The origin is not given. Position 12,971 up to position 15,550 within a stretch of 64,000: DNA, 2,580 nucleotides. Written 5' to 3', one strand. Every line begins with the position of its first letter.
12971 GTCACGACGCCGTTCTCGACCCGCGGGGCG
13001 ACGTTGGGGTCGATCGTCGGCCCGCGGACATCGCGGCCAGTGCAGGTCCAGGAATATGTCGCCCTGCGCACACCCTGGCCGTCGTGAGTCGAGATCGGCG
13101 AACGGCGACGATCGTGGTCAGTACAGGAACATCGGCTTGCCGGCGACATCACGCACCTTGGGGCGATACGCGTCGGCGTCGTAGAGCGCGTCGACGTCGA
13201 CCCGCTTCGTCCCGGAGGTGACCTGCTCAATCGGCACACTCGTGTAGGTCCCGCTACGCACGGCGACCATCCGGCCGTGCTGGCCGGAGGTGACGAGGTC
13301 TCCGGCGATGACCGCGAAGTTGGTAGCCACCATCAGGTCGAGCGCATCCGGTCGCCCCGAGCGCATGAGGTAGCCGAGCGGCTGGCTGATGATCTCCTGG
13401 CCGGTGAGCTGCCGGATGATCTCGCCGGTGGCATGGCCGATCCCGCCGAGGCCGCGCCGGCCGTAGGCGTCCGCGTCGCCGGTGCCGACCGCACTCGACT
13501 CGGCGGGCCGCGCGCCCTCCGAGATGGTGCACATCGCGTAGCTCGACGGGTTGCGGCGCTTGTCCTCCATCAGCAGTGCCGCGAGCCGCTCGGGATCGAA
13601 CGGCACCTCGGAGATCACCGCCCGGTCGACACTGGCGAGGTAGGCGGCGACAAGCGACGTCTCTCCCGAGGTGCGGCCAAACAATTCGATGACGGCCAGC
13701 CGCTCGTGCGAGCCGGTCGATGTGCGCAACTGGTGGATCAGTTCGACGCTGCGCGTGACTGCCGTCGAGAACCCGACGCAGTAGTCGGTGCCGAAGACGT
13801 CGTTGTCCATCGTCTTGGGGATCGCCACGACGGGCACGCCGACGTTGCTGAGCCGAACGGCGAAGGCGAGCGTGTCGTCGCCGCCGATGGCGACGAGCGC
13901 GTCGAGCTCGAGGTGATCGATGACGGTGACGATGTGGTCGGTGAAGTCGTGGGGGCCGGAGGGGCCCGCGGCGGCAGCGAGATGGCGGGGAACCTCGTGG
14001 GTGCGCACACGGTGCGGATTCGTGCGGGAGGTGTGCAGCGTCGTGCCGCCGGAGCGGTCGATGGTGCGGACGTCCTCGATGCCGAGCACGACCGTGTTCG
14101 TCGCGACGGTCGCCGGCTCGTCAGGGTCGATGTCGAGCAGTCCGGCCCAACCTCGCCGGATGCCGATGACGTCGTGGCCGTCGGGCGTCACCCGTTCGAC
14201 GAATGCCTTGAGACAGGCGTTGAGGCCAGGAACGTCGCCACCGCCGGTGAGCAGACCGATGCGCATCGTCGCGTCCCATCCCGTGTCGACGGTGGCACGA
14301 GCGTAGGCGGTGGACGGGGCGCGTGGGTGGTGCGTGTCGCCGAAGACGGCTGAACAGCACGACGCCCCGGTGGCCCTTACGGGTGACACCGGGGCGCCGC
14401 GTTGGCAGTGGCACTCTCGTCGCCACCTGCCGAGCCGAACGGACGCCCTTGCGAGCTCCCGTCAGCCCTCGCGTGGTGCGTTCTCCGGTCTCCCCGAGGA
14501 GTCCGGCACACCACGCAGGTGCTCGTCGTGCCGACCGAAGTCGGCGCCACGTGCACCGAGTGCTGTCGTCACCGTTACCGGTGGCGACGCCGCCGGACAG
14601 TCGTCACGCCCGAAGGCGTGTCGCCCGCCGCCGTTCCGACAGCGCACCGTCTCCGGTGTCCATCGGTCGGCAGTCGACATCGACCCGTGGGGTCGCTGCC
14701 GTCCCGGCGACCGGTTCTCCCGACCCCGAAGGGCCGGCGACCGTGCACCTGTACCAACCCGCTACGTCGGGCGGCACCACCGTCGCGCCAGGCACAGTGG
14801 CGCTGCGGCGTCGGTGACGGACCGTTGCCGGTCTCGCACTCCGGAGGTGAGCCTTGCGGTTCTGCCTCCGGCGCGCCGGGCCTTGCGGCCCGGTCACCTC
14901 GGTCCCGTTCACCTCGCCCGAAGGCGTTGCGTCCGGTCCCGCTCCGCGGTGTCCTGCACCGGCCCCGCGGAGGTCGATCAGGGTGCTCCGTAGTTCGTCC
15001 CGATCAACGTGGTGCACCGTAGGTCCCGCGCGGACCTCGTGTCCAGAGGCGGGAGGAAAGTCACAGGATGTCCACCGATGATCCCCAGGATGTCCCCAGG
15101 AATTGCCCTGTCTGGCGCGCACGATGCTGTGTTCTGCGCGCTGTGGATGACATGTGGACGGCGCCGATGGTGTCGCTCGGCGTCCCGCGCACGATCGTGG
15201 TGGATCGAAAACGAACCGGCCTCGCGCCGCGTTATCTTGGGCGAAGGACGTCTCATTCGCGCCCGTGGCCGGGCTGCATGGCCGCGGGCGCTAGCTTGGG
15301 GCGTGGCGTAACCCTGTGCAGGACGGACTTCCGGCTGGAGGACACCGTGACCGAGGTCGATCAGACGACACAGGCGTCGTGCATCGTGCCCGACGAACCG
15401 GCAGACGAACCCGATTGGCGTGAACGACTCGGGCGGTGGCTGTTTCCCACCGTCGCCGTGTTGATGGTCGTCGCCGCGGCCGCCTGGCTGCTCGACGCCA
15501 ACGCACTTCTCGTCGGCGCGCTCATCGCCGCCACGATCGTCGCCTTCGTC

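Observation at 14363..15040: About 0.7 kb tetraloop-rich structured RNA candidate on the minus strand, upstream of pfk, matching no family I recognise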

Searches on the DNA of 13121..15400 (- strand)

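Call 4: search_rna_families(source=window, start=14200, end=15400, threshold=evalue, max_evalue=10, show_alignments=3)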
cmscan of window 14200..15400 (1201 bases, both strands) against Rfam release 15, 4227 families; matches with E-value up to 10: 10.
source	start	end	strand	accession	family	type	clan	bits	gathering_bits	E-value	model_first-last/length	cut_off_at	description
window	15184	15298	+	RF01757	sbcD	Gene; sRNA;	-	22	40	0.083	1-155/155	no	sbcD RNA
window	15167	15290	-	RF02916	atpB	Cis-reg;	-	18.5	37.4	0.17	1-128/128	no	atpB RNA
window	15040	15113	-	RF01518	pRNA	Gene;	-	16.2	34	4.3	1-90/90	no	NoRC associated RNA, pRNA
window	14552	14598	-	RF02564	naRNA4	Gene; sRNA;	-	15.9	59.5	5.9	1-77/77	no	Nucleoid-associated noncoding RNA 4 (CssrE)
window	14902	14932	-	RF01336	CRISPR-DR23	Gene; CRISPR;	-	15.9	45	8.5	1-36/36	no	CRISPR RNA direct repeat element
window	14722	14737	-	RF01716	PhotoRC-I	Cis-reg;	-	14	45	1.3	29-44/44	no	PhotoRC-I RNA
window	14679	14732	+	RF03163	c4-a1b1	Gene; antisense;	CL00128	13.4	46.7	2.6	1-53/53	no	a1, b1 targets of C4 antisense RNA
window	14957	15000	-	RF01138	sR23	Gene; snRNA; snoRNA; CD-box;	-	12.1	45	4.1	1-54/54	no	Small nucleolar RNA sR23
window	14951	15002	-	RF02133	HOXB13-AS1_2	Gene; lncRNA;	-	11.9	40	7.9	1-81/81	no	HOXB13 antisense RNA 1 conserved region 2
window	14530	14619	-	RF02741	Rev44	Gene; antisense;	-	9.7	178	6.5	1-336/336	no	Soft rot Enterobacteriaceae Rev 44 asRNA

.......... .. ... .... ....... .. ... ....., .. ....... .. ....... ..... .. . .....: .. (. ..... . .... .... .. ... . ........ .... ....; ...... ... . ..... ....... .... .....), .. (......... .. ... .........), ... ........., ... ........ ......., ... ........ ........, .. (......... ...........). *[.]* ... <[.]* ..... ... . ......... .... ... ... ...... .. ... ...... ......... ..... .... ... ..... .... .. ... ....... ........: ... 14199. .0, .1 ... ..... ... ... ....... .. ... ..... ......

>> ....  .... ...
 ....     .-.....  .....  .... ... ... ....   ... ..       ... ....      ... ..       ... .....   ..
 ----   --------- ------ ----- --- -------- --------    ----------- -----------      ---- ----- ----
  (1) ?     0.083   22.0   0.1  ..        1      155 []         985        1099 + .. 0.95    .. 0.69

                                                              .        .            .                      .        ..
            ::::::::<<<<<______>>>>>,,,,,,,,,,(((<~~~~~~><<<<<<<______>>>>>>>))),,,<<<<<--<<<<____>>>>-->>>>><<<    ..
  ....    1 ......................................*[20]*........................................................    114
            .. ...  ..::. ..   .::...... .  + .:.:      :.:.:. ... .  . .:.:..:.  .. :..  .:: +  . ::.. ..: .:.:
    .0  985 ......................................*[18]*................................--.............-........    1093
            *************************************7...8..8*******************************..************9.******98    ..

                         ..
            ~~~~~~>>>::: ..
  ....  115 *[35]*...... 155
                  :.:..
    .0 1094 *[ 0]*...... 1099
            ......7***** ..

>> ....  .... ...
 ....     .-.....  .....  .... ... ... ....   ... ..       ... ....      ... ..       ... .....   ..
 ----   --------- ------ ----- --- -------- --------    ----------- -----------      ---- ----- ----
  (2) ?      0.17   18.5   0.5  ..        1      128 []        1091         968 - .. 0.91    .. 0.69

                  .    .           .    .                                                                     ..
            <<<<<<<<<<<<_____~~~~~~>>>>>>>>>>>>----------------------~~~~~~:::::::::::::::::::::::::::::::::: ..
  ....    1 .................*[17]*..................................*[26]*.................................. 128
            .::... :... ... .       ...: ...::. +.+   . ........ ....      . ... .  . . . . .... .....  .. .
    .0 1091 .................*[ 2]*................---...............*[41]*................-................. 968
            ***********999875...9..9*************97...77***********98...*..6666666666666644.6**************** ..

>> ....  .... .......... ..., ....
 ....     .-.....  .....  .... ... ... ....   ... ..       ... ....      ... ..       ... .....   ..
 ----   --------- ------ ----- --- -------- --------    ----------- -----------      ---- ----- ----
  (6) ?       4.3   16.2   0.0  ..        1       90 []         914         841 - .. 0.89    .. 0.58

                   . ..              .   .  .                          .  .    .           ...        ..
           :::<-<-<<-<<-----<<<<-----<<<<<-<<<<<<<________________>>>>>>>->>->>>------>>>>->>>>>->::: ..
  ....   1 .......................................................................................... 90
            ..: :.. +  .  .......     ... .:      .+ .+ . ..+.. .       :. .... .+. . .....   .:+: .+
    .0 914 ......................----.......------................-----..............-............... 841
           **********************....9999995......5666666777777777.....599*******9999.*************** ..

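Call 45: search_dna_similar(query=window:14355-15160:-, collection=plasmids, mode=distant, max_rows=10)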
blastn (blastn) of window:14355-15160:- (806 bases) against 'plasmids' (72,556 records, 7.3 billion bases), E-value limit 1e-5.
No match.
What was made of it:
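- On Repeat or mobile element (REP/MITE-like, plasmid or phage borne): No plasmid match was found (call 45).
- No plasmid match (call 45).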

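Call 51: search_rna_families(sources=[L081, L082, L083, L164, L165, L166, L170, L171, L174], threshold=gathering)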
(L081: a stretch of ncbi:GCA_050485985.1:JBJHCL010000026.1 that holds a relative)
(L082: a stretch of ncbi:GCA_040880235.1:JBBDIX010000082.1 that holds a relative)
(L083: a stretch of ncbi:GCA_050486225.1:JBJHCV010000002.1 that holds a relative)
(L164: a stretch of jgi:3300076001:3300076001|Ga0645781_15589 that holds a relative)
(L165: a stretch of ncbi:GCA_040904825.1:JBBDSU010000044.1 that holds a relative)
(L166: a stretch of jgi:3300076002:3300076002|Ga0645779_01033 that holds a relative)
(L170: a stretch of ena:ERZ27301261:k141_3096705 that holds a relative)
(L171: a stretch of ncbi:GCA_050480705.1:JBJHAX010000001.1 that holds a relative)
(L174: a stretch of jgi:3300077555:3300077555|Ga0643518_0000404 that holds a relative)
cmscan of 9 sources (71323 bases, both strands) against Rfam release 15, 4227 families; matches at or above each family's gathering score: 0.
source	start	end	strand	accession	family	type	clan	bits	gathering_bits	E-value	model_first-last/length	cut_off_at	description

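Call 52: search_rna_families(source=L166, start=2050, end=2900, threshold=evalue, max_evalue=10)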
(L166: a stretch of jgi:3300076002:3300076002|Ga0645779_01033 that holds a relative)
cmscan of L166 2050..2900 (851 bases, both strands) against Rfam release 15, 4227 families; matches with E-value up to 10: 3.
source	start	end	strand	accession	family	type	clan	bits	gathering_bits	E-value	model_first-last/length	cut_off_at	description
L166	2317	2437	+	RF01721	Pseudomon-groES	Cis-reg;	-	18.2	50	0.97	1-111/111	no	Pseudomon-groES RNA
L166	2443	2479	-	RF02804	PyrR206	Gene; snRNA; snoRNA; HACA-box;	-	15.3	46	7.1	1-60/60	no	Pyrobaculum sRNA 206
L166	2621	2675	-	RF02136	HTT-AS1_3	Gene; lncRNA;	-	15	70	3.3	1-60/60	no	HTT antisense RNA 1 conserved region 3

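Call 53: search_rna_families(source=L082, start=4300, end=4960, threshold=evalue, max_evalue=10)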
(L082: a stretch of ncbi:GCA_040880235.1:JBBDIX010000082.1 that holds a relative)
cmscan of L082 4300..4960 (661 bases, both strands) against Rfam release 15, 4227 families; matches with E-value up to 10: 9.
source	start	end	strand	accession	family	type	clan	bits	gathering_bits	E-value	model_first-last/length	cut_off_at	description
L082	4661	4724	+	RF03819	mir-Ro6-3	Gene; miRNA;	-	18.7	79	3.6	1-72/72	no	mir-Ro6-3 microRNA precursor family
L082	4533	4643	-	RF02335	GlsR2_miR4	Gene; snRNA; snoRNA; CD-box;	-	18.3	100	1.2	1-106/106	no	Giardia snoRNA GlsR2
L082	4638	4721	-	RF00094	HDV_ribozyme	Gene; ribozyme;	-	17.4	50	6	1-89/89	no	Hepatitis delta virus ribozyme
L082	4659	4724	-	RF03819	mir-Ro6-3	Gene; miRNA;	-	17.2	79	8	1-72/72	no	mir-Ro6-3 microRNA precursor family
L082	4855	4902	+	RF03240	MIR5534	Gene; miRNA;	-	16.4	79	3.7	1-102/102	no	MIR5534 microRNA precursor family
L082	4741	4770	-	RF03143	S15-Halobacteria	Cis-reg; leader;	CL00121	14.2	49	6.3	1-66/66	no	S15-Halobacteria ribosomal protein leader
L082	4508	4574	-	RF02228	sX9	Gene; sRNA;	-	13.4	44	9.1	1-76/76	no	Xanthomonas sRNA sX9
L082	4676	4728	-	RF02867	ncS011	Gene; sRNA;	-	13.1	48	0.68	150-204/207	no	Burkholderia sRNA 11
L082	4538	4558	-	RF02816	HBV_PRE_1151-1410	Cis-reg;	-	8.9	82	6.9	61-81/259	no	Hepatitis B virus post-transcriptional regulatory element 1151-1410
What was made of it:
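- On Any Rfam 15 family (4,227 covariance models): At E <= 10 only noise appears, at 9-22 bits against thresholds of 34-178, and the families differ between homologues (calls 4, 52, 53).
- Closest known: Riboswitch or attenuator leaders with kissing loops. Different: No known aptamer is detected (calls 4, 52, 53).
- At E <= 10 the weak hits differ between homologues, and none is to a large RNA family apart from noise-level matches (calls 4, 52, 53).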

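Call 58: build_rna_model(alignment_id=A5)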
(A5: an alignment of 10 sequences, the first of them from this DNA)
Model R1 built from alignment A5 (10 sequences, 123 columns); structure: RNAalifold consensus.
model positions 105; base pairs 22; branch points 2; effective number of sequences 2.02; information 0.591 bits per position. Calibrated on 0.2 Mb of random sequence (short: E-values are rough).
structure used (alignment columns):
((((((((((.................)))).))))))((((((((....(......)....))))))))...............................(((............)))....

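Call 59: search_with_rna_model(model_id=R1, sources=[window, L001, L002, L003, L004, L005, L006, L007, L008, L009, L010, L011, L012, L013, L014, L015, L016, L017, L018, L019, L020, L021, L022, L023, L024, L025, L026, L027, L028, L029, L030, L031, L032, L033, L034, L035, L036, L037, L038, L039, L040, L041, L042, L043, L044, L045, L046, L047, L048, L049, L050, L051, L052, L053, L054, L055, L056, L057, L058, L059, L060, L061, L062, L063, L064, L065, L066, L067, L068, L069, L070, L071, L072, L073, L074, L075, L076, L077, L078, L079, L080, L081, L082, L083, L084, L085, L086, L087, L088, L089, L090, L091, L092, L093, L094, L095, L096, L097, L098, L099], max_evalue=1)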
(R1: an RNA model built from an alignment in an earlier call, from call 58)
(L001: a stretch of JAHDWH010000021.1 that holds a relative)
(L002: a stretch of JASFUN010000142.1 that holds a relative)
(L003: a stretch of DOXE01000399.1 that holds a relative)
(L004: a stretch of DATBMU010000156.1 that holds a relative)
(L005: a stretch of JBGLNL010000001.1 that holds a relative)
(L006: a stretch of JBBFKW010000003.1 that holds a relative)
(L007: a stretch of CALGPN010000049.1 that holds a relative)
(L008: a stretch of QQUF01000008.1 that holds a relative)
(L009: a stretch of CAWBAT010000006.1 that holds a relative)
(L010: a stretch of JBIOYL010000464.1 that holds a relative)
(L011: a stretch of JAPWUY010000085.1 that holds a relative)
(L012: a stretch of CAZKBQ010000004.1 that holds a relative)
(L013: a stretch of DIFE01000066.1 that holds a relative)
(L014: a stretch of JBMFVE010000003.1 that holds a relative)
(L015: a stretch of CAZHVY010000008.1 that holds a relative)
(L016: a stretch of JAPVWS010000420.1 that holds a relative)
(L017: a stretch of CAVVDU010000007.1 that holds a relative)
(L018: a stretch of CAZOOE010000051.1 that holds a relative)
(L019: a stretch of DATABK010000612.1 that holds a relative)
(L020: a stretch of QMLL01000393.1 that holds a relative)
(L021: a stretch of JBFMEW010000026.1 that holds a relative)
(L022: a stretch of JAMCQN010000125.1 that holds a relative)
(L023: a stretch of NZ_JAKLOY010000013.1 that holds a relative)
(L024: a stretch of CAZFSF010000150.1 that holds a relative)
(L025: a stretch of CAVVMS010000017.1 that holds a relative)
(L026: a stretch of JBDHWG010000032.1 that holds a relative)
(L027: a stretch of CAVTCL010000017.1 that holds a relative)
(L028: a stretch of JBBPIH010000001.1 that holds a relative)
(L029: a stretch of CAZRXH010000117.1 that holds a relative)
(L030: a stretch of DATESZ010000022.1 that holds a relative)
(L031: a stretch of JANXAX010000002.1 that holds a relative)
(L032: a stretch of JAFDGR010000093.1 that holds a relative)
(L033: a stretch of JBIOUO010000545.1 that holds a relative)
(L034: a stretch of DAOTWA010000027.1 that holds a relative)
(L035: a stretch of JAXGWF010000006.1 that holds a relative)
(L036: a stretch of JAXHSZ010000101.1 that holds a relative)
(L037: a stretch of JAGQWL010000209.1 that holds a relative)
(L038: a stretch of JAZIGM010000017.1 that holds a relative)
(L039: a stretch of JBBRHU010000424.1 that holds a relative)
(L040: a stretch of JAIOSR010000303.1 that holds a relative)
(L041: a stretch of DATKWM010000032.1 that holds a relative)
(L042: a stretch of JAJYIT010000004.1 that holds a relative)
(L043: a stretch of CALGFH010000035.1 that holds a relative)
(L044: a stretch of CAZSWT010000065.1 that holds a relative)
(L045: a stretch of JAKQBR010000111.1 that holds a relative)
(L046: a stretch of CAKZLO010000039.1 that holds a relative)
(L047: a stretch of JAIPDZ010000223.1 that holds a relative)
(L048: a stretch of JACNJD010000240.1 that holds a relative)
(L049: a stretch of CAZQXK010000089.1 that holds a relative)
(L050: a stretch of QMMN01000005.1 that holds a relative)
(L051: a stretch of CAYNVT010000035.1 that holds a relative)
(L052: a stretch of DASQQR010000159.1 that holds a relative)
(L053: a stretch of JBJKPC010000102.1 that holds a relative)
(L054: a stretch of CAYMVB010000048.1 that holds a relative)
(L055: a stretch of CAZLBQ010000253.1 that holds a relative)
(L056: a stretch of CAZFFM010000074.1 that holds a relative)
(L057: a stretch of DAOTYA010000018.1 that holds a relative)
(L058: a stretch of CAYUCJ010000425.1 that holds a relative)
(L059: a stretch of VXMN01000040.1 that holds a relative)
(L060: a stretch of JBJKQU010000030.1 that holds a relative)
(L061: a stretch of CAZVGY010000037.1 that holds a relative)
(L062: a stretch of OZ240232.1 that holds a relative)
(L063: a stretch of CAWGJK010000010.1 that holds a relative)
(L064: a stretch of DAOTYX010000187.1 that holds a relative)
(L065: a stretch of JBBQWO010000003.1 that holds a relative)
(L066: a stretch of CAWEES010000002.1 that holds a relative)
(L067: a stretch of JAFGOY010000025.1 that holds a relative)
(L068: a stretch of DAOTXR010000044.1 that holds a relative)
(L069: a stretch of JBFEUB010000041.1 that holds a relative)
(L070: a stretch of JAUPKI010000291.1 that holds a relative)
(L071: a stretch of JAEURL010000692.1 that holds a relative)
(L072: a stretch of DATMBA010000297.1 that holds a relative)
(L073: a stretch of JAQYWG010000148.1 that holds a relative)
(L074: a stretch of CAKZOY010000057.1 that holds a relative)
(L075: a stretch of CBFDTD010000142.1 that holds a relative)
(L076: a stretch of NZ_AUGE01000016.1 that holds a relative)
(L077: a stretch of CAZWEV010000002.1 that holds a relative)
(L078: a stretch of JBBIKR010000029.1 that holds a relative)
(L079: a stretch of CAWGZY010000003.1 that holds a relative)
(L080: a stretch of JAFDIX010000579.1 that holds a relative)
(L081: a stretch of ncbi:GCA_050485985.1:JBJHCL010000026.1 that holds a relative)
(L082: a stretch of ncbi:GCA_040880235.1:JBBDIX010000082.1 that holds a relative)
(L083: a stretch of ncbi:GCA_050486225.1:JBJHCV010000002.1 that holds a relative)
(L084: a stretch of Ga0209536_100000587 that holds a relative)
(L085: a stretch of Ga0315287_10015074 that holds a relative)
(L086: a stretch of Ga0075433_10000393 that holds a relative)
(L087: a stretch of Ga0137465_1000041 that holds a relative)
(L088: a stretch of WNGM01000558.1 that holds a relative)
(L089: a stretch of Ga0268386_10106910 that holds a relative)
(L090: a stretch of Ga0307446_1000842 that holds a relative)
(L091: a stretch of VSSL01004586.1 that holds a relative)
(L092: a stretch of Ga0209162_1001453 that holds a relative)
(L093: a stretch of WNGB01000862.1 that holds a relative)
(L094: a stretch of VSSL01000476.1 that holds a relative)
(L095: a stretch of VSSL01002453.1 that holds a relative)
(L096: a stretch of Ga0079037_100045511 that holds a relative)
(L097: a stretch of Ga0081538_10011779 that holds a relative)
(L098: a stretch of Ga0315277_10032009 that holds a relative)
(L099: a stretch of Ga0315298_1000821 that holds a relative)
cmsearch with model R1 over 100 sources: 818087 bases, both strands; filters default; matches with E-value up to 1: 7.
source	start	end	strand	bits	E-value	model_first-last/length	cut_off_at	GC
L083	4400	4505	+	96.5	2.4e-15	1-105/105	no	0.68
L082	4434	4539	+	92.5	1.4e-14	1-105/105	no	0.66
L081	3724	3834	+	90.2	3.5e-14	1-105/105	no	0.66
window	14892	15008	-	87.3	1.2e-13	1-105/105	no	0.7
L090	3518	3605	-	22.3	0.17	1-105/105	no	0.61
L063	4634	4711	+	19.1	0.68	1-105/105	no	0.64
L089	376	477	+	18.5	0.87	1-105/105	no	0.75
